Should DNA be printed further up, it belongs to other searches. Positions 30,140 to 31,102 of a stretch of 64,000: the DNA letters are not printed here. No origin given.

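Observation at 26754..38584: Extended Type III-like operon: HTH / SNF2 helicase / DUF4391 / Mod / AlbA_2-HATPase / Res. Candidate multi-component defence system that fits no named system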

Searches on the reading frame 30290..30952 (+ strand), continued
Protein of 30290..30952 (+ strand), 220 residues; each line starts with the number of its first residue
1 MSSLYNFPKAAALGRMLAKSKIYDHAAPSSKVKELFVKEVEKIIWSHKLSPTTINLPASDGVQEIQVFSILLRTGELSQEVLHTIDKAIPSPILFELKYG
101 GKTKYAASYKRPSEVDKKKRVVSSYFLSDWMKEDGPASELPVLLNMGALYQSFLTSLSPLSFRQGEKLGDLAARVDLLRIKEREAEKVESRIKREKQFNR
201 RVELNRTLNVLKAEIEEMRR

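Call 36: search_protein_representatives(alignment_id=A1)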
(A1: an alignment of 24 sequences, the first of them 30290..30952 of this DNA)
Query: 24 sequences, 220 profile positions. Proteins with E-value up to 0.001 (for the whole library): 2392; up to 1e-10: 1260; up to 1e-30: 359. The best 150 are listed.
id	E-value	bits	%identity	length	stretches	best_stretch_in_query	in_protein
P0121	4.4e-97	340.2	-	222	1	1-217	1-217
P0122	1.9e-86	305.4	-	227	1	6-218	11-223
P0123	6.8e-85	300.4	-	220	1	2-177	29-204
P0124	1.1e-80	286.5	-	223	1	2-217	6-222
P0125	2.1e-80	285.7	-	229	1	3-219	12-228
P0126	1.4e-75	269.9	-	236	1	3-219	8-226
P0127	2.4e-74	265.9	-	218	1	5-218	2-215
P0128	6.2e-74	264.5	-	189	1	4-154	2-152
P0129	2.7e-72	259.2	-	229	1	1-219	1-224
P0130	1.2e-71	257.1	-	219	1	5-217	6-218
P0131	1.2e-71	257.0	-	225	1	4-219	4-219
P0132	2.5e-71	256.0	-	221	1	1-219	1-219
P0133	4.3e-71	255.2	-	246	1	3-217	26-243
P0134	5.0e-71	255.0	-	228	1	1-218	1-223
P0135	2.4e-70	252.8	-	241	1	3-219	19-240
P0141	7.2e-69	248.0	-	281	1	3-219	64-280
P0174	2.9e-62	226.4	-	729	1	20-220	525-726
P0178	7.2e-62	225.1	-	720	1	4-218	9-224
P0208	2.1e-57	210.5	-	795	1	34-220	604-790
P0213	3.7e-57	209.7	-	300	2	3-157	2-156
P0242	6.0e-53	195.9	-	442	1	5-215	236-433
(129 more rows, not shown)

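Call 38: search_protein_families(library=pfam, proteins=[P0174, P0178, P0208, P0242, P0213, P0141], max_evalue=0.001)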
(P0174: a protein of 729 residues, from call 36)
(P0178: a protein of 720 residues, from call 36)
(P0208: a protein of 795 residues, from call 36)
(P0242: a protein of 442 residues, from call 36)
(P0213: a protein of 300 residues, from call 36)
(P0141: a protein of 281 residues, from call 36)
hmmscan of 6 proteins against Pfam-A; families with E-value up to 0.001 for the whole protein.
P0174 (729 aa): 4 families
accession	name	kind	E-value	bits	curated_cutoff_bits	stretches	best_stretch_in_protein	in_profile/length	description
PF14335.11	DUF4391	-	7.9e-46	157.3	29.9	1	525-720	16-231/232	Domain of unknown function (DUF4391)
PF00176.29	SNF2-rel_dom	-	1.1e-12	48.2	24.9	1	264-419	11-176/290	SNF2-related domain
PF04851.21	ResIII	-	1.1e-08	35.6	22.5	1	251-407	4-163/164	Type III restriction enzyme, res subunit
PF00270.35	DEAD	-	3e-07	30.7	26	1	265-407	10-161/167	DEAD/DEAH box helicase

P0178 (720 aa): 1 family
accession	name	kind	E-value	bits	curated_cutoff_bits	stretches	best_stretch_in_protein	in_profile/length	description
PF14335.11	DUF4391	-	1e-53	183.1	29.9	1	11-221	2-232/232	Domain of unknown function (DUF4391)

P0208 (795 aa): 2 families
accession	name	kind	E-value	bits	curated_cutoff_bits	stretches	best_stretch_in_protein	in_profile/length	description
PF14335.11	DUF4391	-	4.1e-40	138.5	29.9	1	606-783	32-230/232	Domain of unknown function (DUF4391)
PF08665.17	PglZ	-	2.7e-38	132.2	25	1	463-616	1-158/179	PglZ domain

P0242 (442 aa): 1 family
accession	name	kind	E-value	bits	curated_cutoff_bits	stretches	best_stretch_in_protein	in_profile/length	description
PF14335.11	DUF4391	-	2.6e-42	145.7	29.9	1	236-433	1-232/232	Domain of unknown function (DUF4391)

P0213 (300 aa): 1 family
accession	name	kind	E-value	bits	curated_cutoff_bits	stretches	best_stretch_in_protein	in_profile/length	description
PF14335.11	DUF4391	-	4.2e-47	161.4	29.9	2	5-155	2-164/232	Domain of unknown function (DUF4391)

P0141 (281 aa): 2 families
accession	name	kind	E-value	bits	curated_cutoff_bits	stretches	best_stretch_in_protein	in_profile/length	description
PF14335.11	DUF4391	-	1.9e-51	175.6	29.9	1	66-275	1-231/232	Domain of unknown function (DUF4391)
PF10450.15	POC1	-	0.00061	19.3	22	1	71-186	140-255/273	POC1 chaperone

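Call 45: find_homologous_proteins(query=L057:6768-7550:+, max_evalue=0.00001)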
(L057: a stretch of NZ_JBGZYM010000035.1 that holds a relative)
Query L057:6768-7550:+ (261 aa): 1318 proteins with E <= 0.00001 among 1713 candidates; the best 120 are listed.
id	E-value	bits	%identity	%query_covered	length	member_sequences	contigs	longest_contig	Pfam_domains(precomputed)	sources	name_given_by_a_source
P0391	1.2e-145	502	84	100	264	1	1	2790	-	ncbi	ncbi:MAG: ATP-dependent helicase, partial [Pelobium sp.]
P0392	5.1e-145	499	83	100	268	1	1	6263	-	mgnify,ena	mgnify:CR=1 FL=1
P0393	3.6e-143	493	83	99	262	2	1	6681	-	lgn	-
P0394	8.1e-135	466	78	100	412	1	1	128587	PF00270.36,PF00176.30,PF04851.22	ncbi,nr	ncbi:MAG: SNF2-related protein [Chitinophagales bacterium]|nr:SNF2-related protein [Chitinophagales 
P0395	1.7e-129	449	75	100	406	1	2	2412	PF00270.36,PF00176.30,PF04851.22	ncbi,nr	ncbi:MAG: DEAD/DEAH box helicase family protein, partial [Bacteroidetes bacterium]|nr:DEAD/DEAH box 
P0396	4.1e-128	444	75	100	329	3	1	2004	PF00176.30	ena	-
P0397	5.6e-124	431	71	100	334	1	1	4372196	PF00176.30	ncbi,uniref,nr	ncbi:SNF2-related protein [Phnomibacter ginsenosidimutans]|uniref:SNF2-related protein n=1 Tax=Phnom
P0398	4.4e-123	428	69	100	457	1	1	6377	PF00270.36,PF00176.30,PF04851.22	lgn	-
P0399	2.3e-120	419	71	100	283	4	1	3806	-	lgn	-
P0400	8.5e-120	417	69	100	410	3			PF00270.36,PF00176.30,PF04851.22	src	-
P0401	1.4e-119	416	67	100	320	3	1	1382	PF00176.30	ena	-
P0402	3.0e-119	415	69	100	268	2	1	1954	-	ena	-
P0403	5.2e-118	411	68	100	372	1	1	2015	PF00176.30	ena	-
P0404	8.4e-118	410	67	100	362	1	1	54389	PF00176.30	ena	-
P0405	2.5e-116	405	66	100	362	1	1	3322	PF00176.30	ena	-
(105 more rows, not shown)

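Call 46: predict_structure(alignment_id=A2)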
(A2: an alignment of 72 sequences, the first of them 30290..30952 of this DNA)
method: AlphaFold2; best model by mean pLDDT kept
length: 220 residues; sequences in the alignment: 72
mean_pLDDT: 94.8   pTM: 0.86
mean pLDDT of the five models: 94.8, 94.1, 92.5, 91.7, 90.1
residues with pLDDT >= 90: 201; 70-90: 19; 50-70: 0; < 50: 0
segments of 3 or more residues with pLDDT < 50: none
pLDDT, mean of each block of 10 residues (from residue 1): 90 96 95 98 98 94 96 96 96 97 97 88 94 93 95 94 90 94 97 97 97 95
secondary structure, 60 per line:
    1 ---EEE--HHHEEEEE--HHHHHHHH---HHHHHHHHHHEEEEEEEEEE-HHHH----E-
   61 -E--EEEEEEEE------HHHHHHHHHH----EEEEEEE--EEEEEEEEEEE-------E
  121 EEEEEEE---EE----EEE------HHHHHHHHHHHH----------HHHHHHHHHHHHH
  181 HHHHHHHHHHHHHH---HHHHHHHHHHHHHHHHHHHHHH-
elements in order: E4-6 E12-16 H19-26 H30-39 E40-49 H51-54 E65-72 H79-88 E93-99 E102-112 E120-127 E137-139 H146-157 H168-194 H198-219

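Call 50: fold_search(model_id=the predicted structure, library=pdb)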
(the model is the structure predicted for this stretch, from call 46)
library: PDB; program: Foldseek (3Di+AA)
matches with E <= 10: 727; with E <= 0.001: 0
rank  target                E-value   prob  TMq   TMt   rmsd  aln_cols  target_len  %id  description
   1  2bbh                  4.6e-02  0.25  0.18  0.17  16.2       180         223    9  X-ray structure of T.maritima CorA soluble domain (released 2005-12-13)
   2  9qiw_CJ               5.8e-02  0.09  0.15  0.13  19.1       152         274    9  Human pre-60S - State 3 (released 2025-04-30)
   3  8ir3_T                7.4e-02  0.10  0.16  0.13  18.1       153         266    8  human nuclear pre-60S ribosomal particle - State B' (released 2023-08-09)
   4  8rl2_CJ               1.0e-01  0.10  0.16  0.14  18.9       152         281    9  Human pre-60S - State 5 (released 2025-01-15)
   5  8ir1_T                1.2e-01  0.06  0.15  0.14  17.5       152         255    8  human nuclear pre-60S ribosomal particle - State A (released 2023-08-09)
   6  7d4i_5G               1.7e-01  0.13  0.15  0.14   9.3       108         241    6  Cryo-EM structure of 90S small ribosomal precursors complex with the DEAH-box RNA helicase Dhr1 (State F) (released 2021-10-06)
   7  8tmn_C                1.9e-01  0.14  0.18  0.13  16.8       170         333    8  Cryo-EM structure of magnesium depleted CorA in complex with conformation-specific synthetic antibody C18, State MGD-1 (released 2025-02-12)
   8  7yor_A                2.3e-01  0.20  0.15  0.08   5.9        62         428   14  Recj2 and dCMP complex from Methanocaldococcus jannaschii (released 2023-08-02)
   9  3bio_B                2.5e-01  0.23  0.20  0.15  13.8       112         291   13  Crystal structure of oxidoreductase (Gfo/Idh/MocA family member) from Porphyromonas gingivalis W83 (released 2007-12-25)
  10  5gz3_B                2.5e-01  0.16  0.21  0.15  16.0       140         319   11  Structure of D-amino acid dehydrogenase in complex with NADP (released 2017-04-12)
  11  8tmj_D                2.5e-01  0.12  0.17  0.11  16.6       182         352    7  Cryo-EM structure of CorA in complex with conformation-specific synthetic antibody C18 and 100 uM MgCl2, State MG0.1-2 (released 2025-02-12)
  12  5oql_b                2.6e-01  0.09  0.14  0.11  11.8       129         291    8  Cryo-EM structure of the 90S pre-ribosome from Chaetomium thermophilum (released 2017-10-11)
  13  6tvv_A                2.8e-01  0.16  0.13  0.07   3.9        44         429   11  Crystal structure of 3'-5' RecJ exonuclease from M. Jannaschii (released 2021-01-27)
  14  5gz3_A                3.0e-01  0.28  0.22  0.15  15.0       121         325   10  Structure of D-amino acid dehydrogenase in complex with NADP (released 2017-04-12)
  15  5gz1_A                3.1e-01  0.28  0.23  0.16  15.2       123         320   10  Structure of substrate/cofactor-free D-amino acid dehydrogenase (released 2017-04-12)
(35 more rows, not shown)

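Call 51: find_encoding_contigs(protein=P0001, flank=10000, max_places=3)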
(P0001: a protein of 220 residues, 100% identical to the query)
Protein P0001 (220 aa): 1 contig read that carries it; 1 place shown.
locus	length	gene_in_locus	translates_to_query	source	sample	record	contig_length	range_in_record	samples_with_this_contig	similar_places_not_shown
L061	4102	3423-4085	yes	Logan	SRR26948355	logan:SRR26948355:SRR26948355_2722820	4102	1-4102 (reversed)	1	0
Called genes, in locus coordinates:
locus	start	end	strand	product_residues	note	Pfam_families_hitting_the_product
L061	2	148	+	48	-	?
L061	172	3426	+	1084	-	PF00176:SNF2-rel_dom, PF00270:DEAD (weak), PF04851:ResIII, PF00271:Helicase_C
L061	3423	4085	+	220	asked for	PF14335:DUF4391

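Call 52: find_encoding_contigs(protein=P0208, flank=10000, max_places=4)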
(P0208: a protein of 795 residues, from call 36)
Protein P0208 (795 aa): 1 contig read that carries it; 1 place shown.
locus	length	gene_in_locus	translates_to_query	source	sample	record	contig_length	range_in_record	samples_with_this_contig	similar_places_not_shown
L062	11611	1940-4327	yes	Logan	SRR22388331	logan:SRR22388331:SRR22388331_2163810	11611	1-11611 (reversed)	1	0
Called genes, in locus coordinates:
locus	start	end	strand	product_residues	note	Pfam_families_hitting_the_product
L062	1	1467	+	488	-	?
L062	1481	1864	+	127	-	PF05635:23S_rRNA_IVP, PF22296:bAvd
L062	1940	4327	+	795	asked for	PF08665:PglZ, PF14335:DUF4391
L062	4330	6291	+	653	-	PF01555:N6_N4_Mtase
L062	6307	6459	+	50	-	-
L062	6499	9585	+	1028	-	PF04851:ResIII, PF00270:DEAD (weak), PF19778:RE_endonuc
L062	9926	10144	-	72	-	-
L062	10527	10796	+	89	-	PF12728:HTH_17 (weak)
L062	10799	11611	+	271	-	?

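Call 53: list_cluster_members(proteins=[window:30290-30952:+, window:27039-30293:+, window:31652-33688:+, window:35492-38584:+, window:40937-41923:+, window:15224-20053:-, window:33703-35163:+])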
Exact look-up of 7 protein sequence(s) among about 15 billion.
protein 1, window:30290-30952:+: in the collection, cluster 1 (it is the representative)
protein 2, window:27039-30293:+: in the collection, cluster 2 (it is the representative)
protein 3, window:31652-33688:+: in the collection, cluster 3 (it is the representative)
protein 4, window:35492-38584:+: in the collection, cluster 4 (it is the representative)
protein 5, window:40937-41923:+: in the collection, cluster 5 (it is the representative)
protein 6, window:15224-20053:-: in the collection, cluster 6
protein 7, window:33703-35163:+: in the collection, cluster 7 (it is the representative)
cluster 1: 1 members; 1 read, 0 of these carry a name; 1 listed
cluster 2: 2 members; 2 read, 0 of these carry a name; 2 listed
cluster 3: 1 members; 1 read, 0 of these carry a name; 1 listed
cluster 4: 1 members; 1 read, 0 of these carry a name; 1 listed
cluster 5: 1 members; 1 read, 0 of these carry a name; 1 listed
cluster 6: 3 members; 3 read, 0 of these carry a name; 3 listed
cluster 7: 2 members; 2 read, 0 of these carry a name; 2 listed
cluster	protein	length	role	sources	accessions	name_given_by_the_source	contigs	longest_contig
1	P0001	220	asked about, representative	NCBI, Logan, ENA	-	-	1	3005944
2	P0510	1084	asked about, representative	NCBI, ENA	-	-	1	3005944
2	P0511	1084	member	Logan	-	-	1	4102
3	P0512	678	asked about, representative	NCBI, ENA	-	-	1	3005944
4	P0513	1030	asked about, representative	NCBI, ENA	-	-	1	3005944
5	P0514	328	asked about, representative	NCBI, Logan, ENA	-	-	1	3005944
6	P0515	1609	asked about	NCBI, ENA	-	-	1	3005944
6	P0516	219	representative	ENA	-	-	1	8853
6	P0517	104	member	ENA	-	-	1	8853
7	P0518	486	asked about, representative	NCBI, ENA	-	-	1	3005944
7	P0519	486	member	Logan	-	-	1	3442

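Call 56: search_dna_similar(query=window:30290-30952:+, collection=plasmids, mode=protein, max_rows=60, max_evalue=0.00001)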
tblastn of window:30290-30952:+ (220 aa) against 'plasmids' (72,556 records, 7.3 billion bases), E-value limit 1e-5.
Records with a match: 41; places in all: 41; records where one place covers at least 80% of the query: 41.
Best place of each record, by identity: <60% 41.
By first word of the organism name: Escherichia 14; Acinetobacter 10; Citrobacter 2; Methylotuvimicrobium 1; Enterobacter 1; Raoultella 1; Aeromonas 1; Variovorax 1; Sphingobium 1; Phaeobacter 1; and 8 more.
By predicted mobility (MOB-suite, as given by PLSDB): non-mobilizable 20; mobilizable 14; conjugative 7.
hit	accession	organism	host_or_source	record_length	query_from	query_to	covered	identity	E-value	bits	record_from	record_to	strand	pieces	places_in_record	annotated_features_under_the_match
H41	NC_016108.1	Methylotuvimicrobium alcaliphilum 20Z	-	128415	2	220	100%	49.8%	7e-58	203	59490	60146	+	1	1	DUF4391 domain-containing protein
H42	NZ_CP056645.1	Citrobacter freundii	culture,Freshwater sample from ...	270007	2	219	99%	47.7%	4e-57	201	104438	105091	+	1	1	DUF4391 domain-containing protein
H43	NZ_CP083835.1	Enterobacter asburiae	Homo sapiens,sputum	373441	2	219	99%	47.7%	4e-57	201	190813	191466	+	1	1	DUF4391 domain-containing protein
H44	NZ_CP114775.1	Raoultella planticola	Homo sapiens,cell ...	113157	2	218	99%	47.5%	3e-57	201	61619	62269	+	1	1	DUF4391 domain-containing protein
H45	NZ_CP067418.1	Aeromonas media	cell culture,water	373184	3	218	98%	47.4%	6e-54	192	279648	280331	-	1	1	DUF4391 domain-containing protein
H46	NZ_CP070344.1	Variovorax sp. PDNC026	cell culture,Plastic debris in ...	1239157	1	220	100%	45.5%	5e-52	186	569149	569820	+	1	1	none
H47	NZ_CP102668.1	Sphingobium sp. JS3065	whole organism,chemical plant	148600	4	218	98%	45.4%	1e-52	188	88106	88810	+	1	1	DUF4391 domain-containing protein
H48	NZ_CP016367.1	Phaeobacter porticola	cell culture,barnacle at wood pile-on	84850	3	219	99%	43.8%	1e-49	180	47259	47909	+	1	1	DUF4391 domain-containing protein | helicase-related protein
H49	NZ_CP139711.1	Sulfitobacter sp. OXR-159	Bacterial Culture,hydrothermal vent ...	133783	3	219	99%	43.3%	1e-49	179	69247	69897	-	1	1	DUF4391 domain-containing protein | helicase-related protein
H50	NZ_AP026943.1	Citrobacter freundii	Mastacembelus,gut contents of ...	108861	1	218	99%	41.0%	1e-39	151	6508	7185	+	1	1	DUF4391 domain-containing protein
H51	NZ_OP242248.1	Escherichia coli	Homo sapiens,stool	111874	1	218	99%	40.5%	1e-40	154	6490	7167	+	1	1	DUF4391 domain-containing protein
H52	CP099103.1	Escherichia coli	culture,Pooled sediment sample ...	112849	1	218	99%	40.5%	1e-40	154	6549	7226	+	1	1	DUF4391 domain-containing protein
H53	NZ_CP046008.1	Escherichia coli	swine,mixed culture,feces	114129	1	218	99%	40.1%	2e-40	153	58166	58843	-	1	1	DUF4391 domain-containing protein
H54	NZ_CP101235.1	Escherichia coli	Homo sapiens,cell culture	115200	1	218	99%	40.1%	2e-40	153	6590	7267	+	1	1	DUF4391 domain-containing protein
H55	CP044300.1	Escherichia coli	Pork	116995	1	218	99%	40.1%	2e-40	153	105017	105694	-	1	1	DUF4391 domain-containing protein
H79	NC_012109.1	Desulforapulum autotrophicum HRM2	-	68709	6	218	97%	26.1%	2e-6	55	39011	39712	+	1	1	DUF4391 domain-containing protein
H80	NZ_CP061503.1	Weissella cibaria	whole organism,traditional Thai ...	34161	5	220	98%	24.5%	3e-6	54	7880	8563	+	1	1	DUF4391 domain-containing protein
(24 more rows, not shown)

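Call 60: get_annotated_region(hit=H80, flank=9000)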
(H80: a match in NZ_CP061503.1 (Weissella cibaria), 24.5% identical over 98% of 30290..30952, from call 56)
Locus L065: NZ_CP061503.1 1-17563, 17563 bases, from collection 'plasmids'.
description: Weissella cibaria strain NH9449 plasmid pNH9449-1, complete sequence
organism: Weissella cibaria (NCBI taxid 137591)
taxonomy: Bacteria; Bacillota; Bacilli; Lactobacillales; Lactobacillaceae; Weissella; Weissella cibaria
host: -; source: whole organism,traditional Thai fermented pork (Nham); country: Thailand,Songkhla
typing (MOB-suite, as given by PLSDB): conjugative; relaxase MOBQ; mating-pair formation MPF_T
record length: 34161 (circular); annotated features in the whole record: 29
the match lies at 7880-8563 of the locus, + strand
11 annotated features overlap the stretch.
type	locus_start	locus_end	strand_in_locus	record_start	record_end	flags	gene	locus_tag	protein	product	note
CDS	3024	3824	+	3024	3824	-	-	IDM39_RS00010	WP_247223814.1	ParA family protein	-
CDS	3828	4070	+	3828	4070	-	-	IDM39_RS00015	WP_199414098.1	hypothetical protein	-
CDS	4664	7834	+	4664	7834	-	-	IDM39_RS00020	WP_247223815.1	helicase-related protein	-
CDS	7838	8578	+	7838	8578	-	-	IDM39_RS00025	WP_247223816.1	DUF4391 domain-containing protein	-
CDS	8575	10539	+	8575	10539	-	-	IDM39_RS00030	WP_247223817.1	site-specific DNA-methyltransferase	GO:0006306 - DNA methylation [Evidence IEA]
CDS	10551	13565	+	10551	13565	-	-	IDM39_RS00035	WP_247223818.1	DEAD/DEAH box helicase family protein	-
CDS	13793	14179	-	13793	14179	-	-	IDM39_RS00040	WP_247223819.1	hypothetical protein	-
CDS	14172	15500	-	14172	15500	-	-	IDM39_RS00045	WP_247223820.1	Y-family DNA polymerase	-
CDS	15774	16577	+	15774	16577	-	-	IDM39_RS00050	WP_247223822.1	hypothetical protein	-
CDS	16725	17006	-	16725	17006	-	-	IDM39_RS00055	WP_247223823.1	hypothetical protein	-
CDS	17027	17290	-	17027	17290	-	-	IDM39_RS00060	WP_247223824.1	hypothetical protein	-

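Call 61: get_annotated_region(hit=H79, flank=9000)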
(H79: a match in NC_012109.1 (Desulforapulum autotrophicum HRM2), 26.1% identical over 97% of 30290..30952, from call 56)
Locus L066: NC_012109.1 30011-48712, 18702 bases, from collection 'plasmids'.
description: Desulforapulum autotrophicum HRM2 plasmid pHRM2a, complete sequence
organism: Desulforapulum autotrophicum HRM2 (NCBI taxid 177437)
taxonomy: Bacteria; Thermodesulfobacteriota; Desulfobacteria; Desulfobacterales; Desulfobacteraceae; Desulforapulum; Desulforapulum autotrophicum; Desulforapulum autotrophicum HRM2
host: -; source: -; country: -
typing (MOB-suite, as given by PLSDB): mobilizable; replicon rep_cluster_1872; relaxase MOBQ
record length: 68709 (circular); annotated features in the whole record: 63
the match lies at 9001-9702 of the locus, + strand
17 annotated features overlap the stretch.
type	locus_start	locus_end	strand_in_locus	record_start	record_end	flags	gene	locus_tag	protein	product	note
CDS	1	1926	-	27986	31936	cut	-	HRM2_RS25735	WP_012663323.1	PAS domain S-box protein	-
CDS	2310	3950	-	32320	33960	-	-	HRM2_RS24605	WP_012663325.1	IS1634 family transposase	-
CDS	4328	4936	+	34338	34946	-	-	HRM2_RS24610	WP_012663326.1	master DNA invertase Mpi family serine-type recombinase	-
CDS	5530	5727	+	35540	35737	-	-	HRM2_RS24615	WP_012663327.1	helix-turn-helix domain-containing protein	-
CDS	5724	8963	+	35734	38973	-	-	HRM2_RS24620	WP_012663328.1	helicase-related protein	-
CDS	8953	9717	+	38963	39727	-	-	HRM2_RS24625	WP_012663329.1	DUF4391 domain-containing protein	-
CDS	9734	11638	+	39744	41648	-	-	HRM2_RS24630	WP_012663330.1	site-specific DNA-methyltransferase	GO:0006306 - DNA methylation [Evidence IEA]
CDS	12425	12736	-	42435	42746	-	-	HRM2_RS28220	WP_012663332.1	hypothetical protein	-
CDS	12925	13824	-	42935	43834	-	-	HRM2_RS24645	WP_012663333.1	MerR family transcriptional regulator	GO:0006355 - regulation of DNA-templated transcription [Evidence IEA]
CDS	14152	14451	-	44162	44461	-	-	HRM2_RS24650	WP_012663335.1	type II toxin-antitoxin system RelE/ParE family toxin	GO:0030541 - plasmid partitioning [Evidence IEA]; GO:0051290 - protein heterotetramerization [Evidence IEA]; GO:0009432 ...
CDS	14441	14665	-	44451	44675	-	-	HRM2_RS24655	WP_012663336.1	addiction module protein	-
CDS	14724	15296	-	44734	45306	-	-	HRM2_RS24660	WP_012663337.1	recombinase family protein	GO:0006310 - DNA recombination [Evidence IEA]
CDS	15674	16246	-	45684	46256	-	-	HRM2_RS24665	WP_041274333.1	hypothetical protein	-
CDS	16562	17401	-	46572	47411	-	-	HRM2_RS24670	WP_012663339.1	hypothetical protein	-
CDS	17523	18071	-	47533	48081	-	-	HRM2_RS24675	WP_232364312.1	DUF4357 domain-containing protein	-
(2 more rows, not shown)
